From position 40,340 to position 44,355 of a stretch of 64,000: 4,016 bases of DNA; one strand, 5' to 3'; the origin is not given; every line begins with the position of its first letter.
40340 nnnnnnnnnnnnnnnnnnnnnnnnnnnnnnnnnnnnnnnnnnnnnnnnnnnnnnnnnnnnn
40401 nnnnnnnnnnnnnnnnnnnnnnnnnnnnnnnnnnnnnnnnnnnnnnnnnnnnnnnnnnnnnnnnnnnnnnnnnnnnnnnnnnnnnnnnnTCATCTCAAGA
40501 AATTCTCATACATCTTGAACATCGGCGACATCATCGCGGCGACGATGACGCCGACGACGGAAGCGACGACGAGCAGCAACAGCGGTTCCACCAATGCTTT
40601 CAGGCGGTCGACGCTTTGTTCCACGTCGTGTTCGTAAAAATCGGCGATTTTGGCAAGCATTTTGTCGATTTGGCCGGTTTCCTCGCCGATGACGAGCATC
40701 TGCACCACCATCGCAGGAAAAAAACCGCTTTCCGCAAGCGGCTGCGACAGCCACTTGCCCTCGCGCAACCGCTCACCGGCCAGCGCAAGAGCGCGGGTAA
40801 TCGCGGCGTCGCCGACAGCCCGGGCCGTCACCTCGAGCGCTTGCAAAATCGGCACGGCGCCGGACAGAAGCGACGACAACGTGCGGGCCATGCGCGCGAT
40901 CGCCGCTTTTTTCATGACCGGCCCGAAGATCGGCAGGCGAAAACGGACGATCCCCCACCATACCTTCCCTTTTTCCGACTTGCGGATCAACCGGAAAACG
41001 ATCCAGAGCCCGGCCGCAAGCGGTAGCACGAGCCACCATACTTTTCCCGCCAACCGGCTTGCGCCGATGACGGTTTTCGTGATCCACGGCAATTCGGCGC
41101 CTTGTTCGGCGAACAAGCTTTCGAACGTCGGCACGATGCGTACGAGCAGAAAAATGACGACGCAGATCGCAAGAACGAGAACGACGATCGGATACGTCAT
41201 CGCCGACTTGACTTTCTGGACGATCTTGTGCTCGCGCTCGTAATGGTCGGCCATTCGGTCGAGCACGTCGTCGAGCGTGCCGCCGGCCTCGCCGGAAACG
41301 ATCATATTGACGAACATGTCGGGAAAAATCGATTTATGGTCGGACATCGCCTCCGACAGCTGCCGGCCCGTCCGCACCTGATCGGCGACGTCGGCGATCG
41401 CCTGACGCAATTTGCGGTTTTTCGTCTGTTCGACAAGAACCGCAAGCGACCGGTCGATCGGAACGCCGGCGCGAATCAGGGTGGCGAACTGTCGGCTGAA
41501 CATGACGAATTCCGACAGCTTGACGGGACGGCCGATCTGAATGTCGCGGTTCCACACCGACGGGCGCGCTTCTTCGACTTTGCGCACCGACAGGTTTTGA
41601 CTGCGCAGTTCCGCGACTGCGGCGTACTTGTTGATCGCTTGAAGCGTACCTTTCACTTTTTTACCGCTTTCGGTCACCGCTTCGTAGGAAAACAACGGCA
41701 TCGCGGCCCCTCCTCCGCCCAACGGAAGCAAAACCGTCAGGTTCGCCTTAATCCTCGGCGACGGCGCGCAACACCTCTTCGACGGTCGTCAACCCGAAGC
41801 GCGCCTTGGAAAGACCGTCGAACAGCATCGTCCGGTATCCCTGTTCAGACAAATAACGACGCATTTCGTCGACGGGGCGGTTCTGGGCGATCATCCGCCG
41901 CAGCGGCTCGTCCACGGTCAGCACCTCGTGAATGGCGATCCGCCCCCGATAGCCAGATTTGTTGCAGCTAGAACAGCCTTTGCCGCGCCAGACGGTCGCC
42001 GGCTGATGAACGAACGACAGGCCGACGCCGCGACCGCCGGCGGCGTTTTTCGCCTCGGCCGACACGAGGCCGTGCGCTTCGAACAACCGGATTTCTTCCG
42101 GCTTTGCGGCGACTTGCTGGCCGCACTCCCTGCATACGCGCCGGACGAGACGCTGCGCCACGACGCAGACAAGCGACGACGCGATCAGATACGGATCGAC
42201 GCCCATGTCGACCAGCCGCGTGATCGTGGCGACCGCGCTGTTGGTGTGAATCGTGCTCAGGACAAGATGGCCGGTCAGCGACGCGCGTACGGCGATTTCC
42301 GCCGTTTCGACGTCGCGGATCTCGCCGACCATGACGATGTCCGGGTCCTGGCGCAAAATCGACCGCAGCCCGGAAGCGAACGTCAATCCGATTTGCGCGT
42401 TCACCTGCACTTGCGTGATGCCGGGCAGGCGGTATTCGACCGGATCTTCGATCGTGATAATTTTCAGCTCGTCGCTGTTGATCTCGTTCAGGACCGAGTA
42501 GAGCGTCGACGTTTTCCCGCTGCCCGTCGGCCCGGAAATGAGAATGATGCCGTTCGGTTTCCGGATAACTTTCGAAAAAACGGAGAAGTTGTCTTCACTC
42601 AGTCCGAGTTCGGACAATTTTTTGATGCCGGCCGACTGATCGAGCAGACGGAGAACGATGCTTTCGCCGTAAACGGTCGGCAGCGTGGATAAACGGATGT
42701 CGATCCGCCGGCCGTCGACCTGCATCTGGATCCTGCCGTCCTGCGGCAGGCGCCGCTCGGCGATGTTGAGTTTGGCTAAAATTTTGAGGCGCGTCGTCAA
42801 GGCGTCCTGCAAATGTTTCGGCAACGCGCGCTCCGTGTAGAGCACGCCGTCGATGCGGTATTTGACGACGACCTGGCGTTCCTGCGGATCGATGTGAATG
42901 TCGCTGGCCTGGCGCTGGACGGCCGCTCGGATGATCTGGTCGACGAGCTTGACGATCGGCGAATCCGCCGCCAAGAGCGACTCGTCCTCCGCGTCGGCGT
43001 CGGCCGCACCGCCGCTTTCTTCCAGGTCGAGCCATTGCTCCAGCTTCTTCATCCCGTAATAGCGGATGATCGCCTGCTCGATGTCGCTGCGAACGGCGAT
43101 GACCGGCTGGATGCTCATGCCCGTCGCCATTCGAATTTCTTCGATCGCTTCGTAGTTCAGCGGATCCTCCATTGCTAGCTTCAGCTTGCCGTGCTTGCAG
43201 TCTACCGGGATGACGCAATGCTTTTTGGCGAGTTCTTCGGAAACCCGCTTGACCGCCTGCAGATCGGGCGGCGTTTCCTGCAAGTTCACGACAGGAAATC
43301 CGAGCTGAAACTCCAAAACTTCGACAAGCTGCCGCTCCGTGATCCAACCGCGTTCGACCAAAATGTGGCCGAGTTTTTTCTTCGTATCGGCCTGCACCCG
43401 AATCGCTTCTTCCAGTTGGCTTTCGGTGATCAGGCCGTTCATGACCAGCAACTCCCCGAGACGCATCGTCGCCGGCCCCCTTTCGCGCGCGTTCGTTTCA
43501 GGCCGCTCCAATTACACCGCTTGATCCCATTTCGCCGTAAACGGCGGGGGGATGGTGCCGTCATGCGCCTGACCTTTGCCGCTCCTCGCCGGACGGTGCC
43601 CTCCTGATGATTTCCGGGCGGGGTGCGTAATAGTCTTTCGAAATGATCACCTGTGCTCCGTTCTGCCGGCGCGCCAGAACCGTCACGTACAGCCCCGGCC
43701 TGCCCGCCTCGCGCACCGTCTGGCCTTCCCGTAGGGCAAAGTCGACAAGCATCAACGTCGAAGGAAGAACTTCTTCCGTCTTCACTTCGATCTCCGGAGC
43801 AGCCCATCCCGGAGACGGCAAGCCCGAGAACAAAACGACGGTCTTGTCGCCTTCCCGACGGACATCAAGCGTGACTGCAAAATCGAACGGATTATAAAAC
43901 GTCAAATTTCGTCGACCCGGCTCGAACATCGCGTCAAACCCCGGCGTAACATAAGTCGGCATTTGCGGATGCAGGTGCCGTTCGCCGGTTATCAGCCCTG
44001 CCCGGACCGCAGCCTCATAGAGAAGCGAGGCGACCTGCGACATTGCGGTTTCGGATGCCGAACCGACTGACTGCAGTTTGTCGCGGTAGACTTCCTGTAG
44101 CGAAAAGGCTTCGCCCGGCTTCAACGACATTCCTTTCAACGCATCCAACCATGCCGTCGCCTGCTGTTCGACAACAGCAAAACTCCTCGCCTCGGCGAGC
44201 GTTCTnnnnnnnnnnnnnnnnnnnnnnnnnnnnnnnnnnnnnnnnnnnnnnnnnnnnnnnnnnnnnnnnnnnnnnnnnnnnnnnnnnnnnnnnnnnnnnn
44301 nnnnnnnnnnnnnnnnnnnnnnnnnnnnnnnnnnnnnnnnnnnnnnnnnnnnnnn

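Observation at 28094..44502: Complete retractile type IV pilus operon with a non-canonical accessory gene set in a spore-forming Bacillales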

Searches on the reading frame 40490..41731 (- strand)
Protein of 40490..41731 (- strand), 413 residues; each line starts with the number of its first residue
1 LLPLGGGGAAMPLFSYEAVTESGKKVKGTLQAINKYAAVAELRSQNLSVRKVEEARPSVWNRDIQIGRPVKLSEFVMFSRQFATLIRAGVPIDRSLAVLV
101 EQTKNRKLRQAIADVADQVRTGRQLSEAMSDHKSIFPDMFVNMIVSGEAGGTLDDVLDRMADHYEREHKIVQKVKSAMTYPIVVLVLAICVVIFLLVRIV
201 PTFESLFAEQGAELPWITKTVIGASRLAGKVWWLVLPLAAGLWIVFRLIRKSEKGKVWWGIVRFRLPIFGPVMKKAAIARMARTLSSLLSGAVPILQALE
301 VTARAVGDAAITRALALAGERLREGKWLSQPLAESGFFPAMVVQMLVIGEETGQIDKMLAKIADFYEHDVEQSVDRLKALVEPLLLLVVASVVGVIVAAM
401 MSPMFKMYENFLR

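Call 4: search_protein_families(library=pfam, max_evalue=0.01, proteins=[window:40490-41731:-])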
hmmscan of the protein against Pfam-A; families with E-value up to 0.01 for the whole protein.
window:40490-41731:- (413 aa): 1 family
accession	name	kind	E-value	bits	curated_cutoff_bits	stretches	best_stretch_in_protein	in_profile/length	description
PF00482.28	T2SSF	-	4.4e-67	224.2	25.2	2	78-201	1-125/125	Type II secretion system (T2SS), protein F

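Call 7: search_protein_families(library=ncbifam, max_evalue=0.01, proteins=[window:40490-41731:-])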
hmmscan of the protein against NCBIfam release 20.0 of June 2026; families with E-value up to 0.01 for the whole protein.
window:40490-41731:- (413 aa): 7 families
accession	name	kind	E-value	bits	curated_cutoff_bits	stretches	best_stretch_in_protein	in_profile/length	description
TIGR02120.1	GspF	equivalog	9.6e-110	367.5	424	1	14-408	1-398/401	type II secretion system inner membrane protein GspF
NF052607.1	T4PiliAsmPilCThrm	equivalog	2.5e-103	346.3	700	1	11-408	1-401/406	type IV pilus assembly protein PilC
NF052606.1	T4PiliAsmPilCMyx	equivalog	4.8e-103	345.2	700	1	10-410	18-417/419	type IV pilus assembly protein PilC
NF047826.1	T3SSXpsF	equivalog_domain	3e-84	283.2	650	1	11-407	1-400/405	type II secretion system protein XpsF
NF007861.0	PRK10573.1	equivalog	1e-76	258.6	401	1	12-407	5-394/401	protein transport protein HofC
NF041012.2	T4P_ComGB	equivalog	5.4e-41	141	240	1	78-408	6-331/332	competence type IV pilus assembly protein ComGB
NF045751.1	MPN385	equivalog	0.0046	17.6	120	0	345-408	37-100/105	MPN385 family protein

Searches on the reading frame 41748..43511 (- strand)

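Call 4: search_protein_families(library=pfam, max_evalue=0.01, proteins=[window:41748-43511:-])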
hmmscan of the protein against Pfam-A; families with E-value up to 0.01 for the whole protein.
window:41748-43511:- (587 aa): 6 families
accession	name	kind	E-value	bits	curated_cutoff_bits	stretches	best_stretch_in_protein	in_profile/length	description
PF00437.27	T2SSE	-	2.8e-137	457.8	24.9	1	182-582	4-370/370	Type II/IV secretion system protein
PF05157.20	MshEN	-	1.5e-21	76.6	23.1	1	70-155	1-87/90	MshEN domain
PF13191.12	AAA_16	-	0.00035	21.6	32.6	1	318-366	22-64/167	AAA ATPase domain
PF20720.3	nSTAND3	-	0.0005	20.2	27.2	1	318-359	15-56/155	Novel STAND NTPase 3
PF13401.12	AAA_22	-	0.002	18.9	27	1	318-357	3-42/130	AAA domain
PF12775.13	AAA_7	-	0.0048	16.9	25.8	1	313-354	26-67/181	P-loop containing dynein motor region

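Call 6: search_protein_families(library=ncbifam, max_evalue=0.01, proteins=[window:41748-43511:-])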
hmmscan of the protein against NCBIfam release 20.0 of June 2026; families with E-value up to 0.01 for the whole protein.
window:41748-43511:- (587 aa): 26 families (the best 25 are shown)
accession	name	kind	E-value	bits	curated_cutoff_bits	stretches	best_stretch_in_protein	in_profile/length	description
TIGR02533.1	type_II_gspE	equivalog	8.7e-182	605.1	630.25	1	88-583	2-485/486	type II secretion system ATPase GspE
TIGR02538.1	type_IV_pilB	equivalog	2.9e-180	600.6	675.65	1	18-584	2-562/564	type IV-A pilus assembly ATPase PilB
NF053534.1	T4PilAsmATPsTfpB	equivalog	5.8e-141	470.7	850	1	53-584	59-582/584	type IV pilus assembly ATPase TfpB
NF007755.0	PRK10436.1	equivalog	1.3e-137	459.3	617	1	92-584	11-459/465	type II secretion system protein GspE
NF041000.1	ATPase_ComGA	equivalog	4.3e-86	288.2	300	1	192-457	2-266/267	competence type IV pilus ATPase ComGA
TIGR01420.1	pilT_fam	subfamily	2.9e-56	191.1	319.1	1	190-459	2-271/343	PilT/PilU family type 4a pilus ATPase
TIGR02525.1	plasmid_TraJ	equivalog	4.6e-30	104.8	368.3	1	284-437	119-273/372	plasmid transfer ATPase TraJ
TIGR02524.1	dot_icm_DotB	equivalog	2e-21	76.6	463.3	1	297-435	115-258/358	Dot/Icm type IV secretion system ATPase DotB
NF053729.1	c-di-GMP_motif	domain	1e-20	73.3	38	1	17-69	1-53/53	cyclic di-GMP-binding domain-containing protein, MshE-related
NF012033.0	PRK15489.1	equivalog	2e-19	69.2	537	1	14-150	489-625/703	glycosyl transferase family protein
NF058587.1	archaellum_moto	equivalog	2.6e-19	69.4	550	1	266-436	220-396/527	archaellum flagellar ATPase motor FlaI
NF008411.1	PRK11234.1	equivalog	1.4e-16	60.1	1170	1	16-156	482-621/723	cyclic di-3',5'-guanylate-activated glycosyltransferase NfrB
TIGR02788.1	VirB11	equivalog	3.5e-16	59.1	249.95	1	308-437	133-266/308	P-type DNA transfer ATPase VirB11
TIGR02782.1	TrbB_P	equivalog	2.9e-15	56.3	304.55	1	306-434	123-253/303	P-type conjugative transfer ATPase TrbB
TIGR03819.1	heli_sec_ATPase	hypoth_equivalog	2.5e-14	53.2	373.15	1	237-439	98-303/340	TadA family conjugal transfer-associated ATPase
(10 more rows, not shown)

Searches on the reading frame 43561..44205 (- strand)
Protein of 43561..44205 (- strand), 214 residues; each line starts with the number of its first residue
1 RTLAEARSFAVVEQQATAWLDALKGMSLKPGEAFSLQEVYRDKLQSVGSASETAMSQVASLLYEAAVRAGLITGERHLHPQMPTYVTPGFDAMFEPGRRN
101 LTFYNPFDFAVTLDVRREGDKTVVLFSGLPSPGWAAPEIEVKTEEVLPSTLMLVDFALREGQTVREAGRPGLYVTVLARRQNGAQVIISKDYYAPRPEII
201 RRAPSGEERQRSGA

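Call 36: search_dna_similar(query=window:43561-44205:-, collection=plasmids, mode=protein, max_evalue=1, max_rows=25)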
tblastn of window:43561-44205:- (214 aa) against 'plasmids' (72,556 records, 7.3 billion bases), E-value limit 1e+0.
Records with a match: 7; places in all: 12; records where one place covers at least 80% of the query: 0.
Best place of each record, by identity: <60% 7.
By first word of the organism name: Deinococcus 5; Rubrobacter 2.
By predicted mobility (MOB-suite, as given by PLSDB): non-mobilizable 6; mobilizable 1.
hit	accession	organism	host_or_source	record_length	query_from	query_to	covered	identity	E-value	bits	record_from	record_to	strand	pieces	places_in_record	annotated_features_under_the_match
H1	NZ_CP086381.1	Deinococcus radiophilus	Harpadon nehereus,cell culture,2 Mrad ...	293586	21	186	78%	29.8%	2e-2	43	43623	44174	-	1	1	VanW family protein | vanW gene in vanI cluster: vanW; glycopeptide resistance gene cluster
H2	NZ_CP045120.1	Rubrobacter tropicus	single pure culture,marine sediment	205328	22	114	43%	34.3%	4e-2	42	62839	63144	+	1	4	vanW gene in vanI cluster: vanW; glycopeptide resistance gene cluster | VanW family protein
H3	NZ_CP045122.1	Rubrobacter marinus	single pure culture,marine sediment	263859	21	100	37%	36.0%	5e-3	45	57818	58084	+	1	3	peptidoglycan binding domain-containing protein | vanW gene in vanI cluster: vanW; glycopeptide resistance gene cluster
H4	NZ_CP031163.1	Deinococcus wulumuqiensis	cell culture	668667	54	121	32%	37.7%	9e-2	41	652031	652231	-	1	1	VanW family protein | vanW gene in vanI cluster: vanW; glycopeptide resistance gene cluster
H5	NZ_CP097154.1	Deinococcus sp. QL22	-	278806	54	120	31%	38.2%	2e-1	40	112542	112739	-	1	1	VanW family protein | vanW gene in vanI cluster: vanW; glycopeptide resistance gene cluster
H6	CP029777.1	Deinococcus actinosclerus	mixed culture,wastewater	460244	54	105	24%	43.4%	9e-3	44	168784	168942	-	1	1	hypothetical protein | vanW gene in vanI cluster: vanW; glycopeptide resistance gene cluster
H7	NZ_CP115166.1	Deinococcus aquaticus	Freshwater stream system, activated ...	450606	54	105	24%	39.6%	4e-1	39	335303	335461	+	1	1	VanW family protein | vanW gene in vanI cluster: vanW; glycopeptide resistance gene cluster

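Call 37: get_annotated_region(hit=H1, flank=1500)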
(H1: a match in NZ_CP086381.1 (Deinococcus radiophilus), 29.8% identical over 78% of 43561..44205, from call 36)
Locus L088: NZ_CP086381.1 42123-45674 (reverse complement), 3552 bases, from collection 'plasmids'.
description: Deinococcus radiophilus strain ATCC 27603 plasmid pRadio1, complete sequence
organism: Deinococcus radiophilus (NCBI taxid 32062)
taxonomy: Bacteria; Deinococcota; Deinococci; Deinococcales; Deinococcaceae; Deinococcus; Deinococcus radiophilus
host: -; source: Harpadon nehereus,cell culture,2 Mrad irradiated Bombay duck; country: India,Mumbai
typing (MOB-suite, as given by PLSDB): mobilizable; relaxase MOBP
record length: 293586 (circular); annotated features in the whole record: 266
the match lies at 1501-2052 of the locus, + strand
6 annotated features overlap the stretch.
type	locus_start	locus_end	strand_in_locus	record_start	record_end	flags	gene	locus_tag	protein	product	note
CDS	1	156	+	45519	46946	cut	-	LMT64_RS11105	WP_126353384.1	CCA tRNA nucleotidyltransferase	-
CDS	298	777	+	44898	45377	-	-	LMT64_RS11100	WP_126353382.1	fasciclin domain-containing protein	-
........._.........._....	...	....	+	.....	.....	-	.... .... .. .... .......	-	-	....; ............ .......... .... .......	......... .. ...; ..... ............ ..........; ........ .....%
CDS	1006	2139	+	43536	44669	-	-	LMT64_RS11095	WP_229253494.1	VanW family protein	-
CDS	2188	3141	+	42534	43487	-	-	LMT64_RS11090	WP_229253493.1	acetyl-CoA hydrolase/transferase C-terminal domain-containing protein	-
CDS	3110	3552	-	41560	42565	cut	-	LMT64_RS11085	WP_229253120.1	IS630 family transposase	-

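Call 38: get_annotated_region(hit=H3, flank=1500)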
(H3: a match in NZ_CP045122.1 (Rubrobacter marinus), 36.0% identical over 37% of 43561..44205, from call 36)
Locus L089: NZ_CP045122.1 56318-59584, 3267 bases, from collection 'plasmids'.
description: Rubrobacter marinus strain SCSIO 52915 plasmid unnamed1, complete sequence
organism: Rubrobacter marinus (NCBI taxid 2653852)
taxonomy: Bacteria; Actinomycetota; Rubrobacteria; Rubrobacterales; Rubrobacteraceae; Rubrobacter; Rubrobacter marinus
host: -; source: single pure culture,marine sediment; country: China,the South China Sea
typing (MOB-suite, as given by PLSDB): non-mobilizable
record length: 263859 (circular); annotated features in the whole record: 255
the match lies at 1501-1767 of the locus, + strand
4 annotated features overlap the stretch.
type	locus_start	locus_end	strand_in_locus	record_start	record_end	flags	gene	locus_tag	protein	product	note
CDS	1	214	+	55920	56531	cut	-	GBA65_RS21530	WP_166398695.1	class E sortase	-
CDS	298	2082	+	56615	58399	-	-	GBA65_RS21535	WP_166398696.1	peptidoglycan binding domain-containing protein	-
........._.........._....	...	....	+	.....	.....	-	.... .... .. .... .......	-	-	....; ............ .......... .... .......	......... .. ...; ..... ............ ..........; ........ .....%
CDS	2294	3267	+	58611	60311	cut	-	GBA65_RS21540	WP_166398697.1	DUF3488 and transglutaminase-like domain-containing protein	-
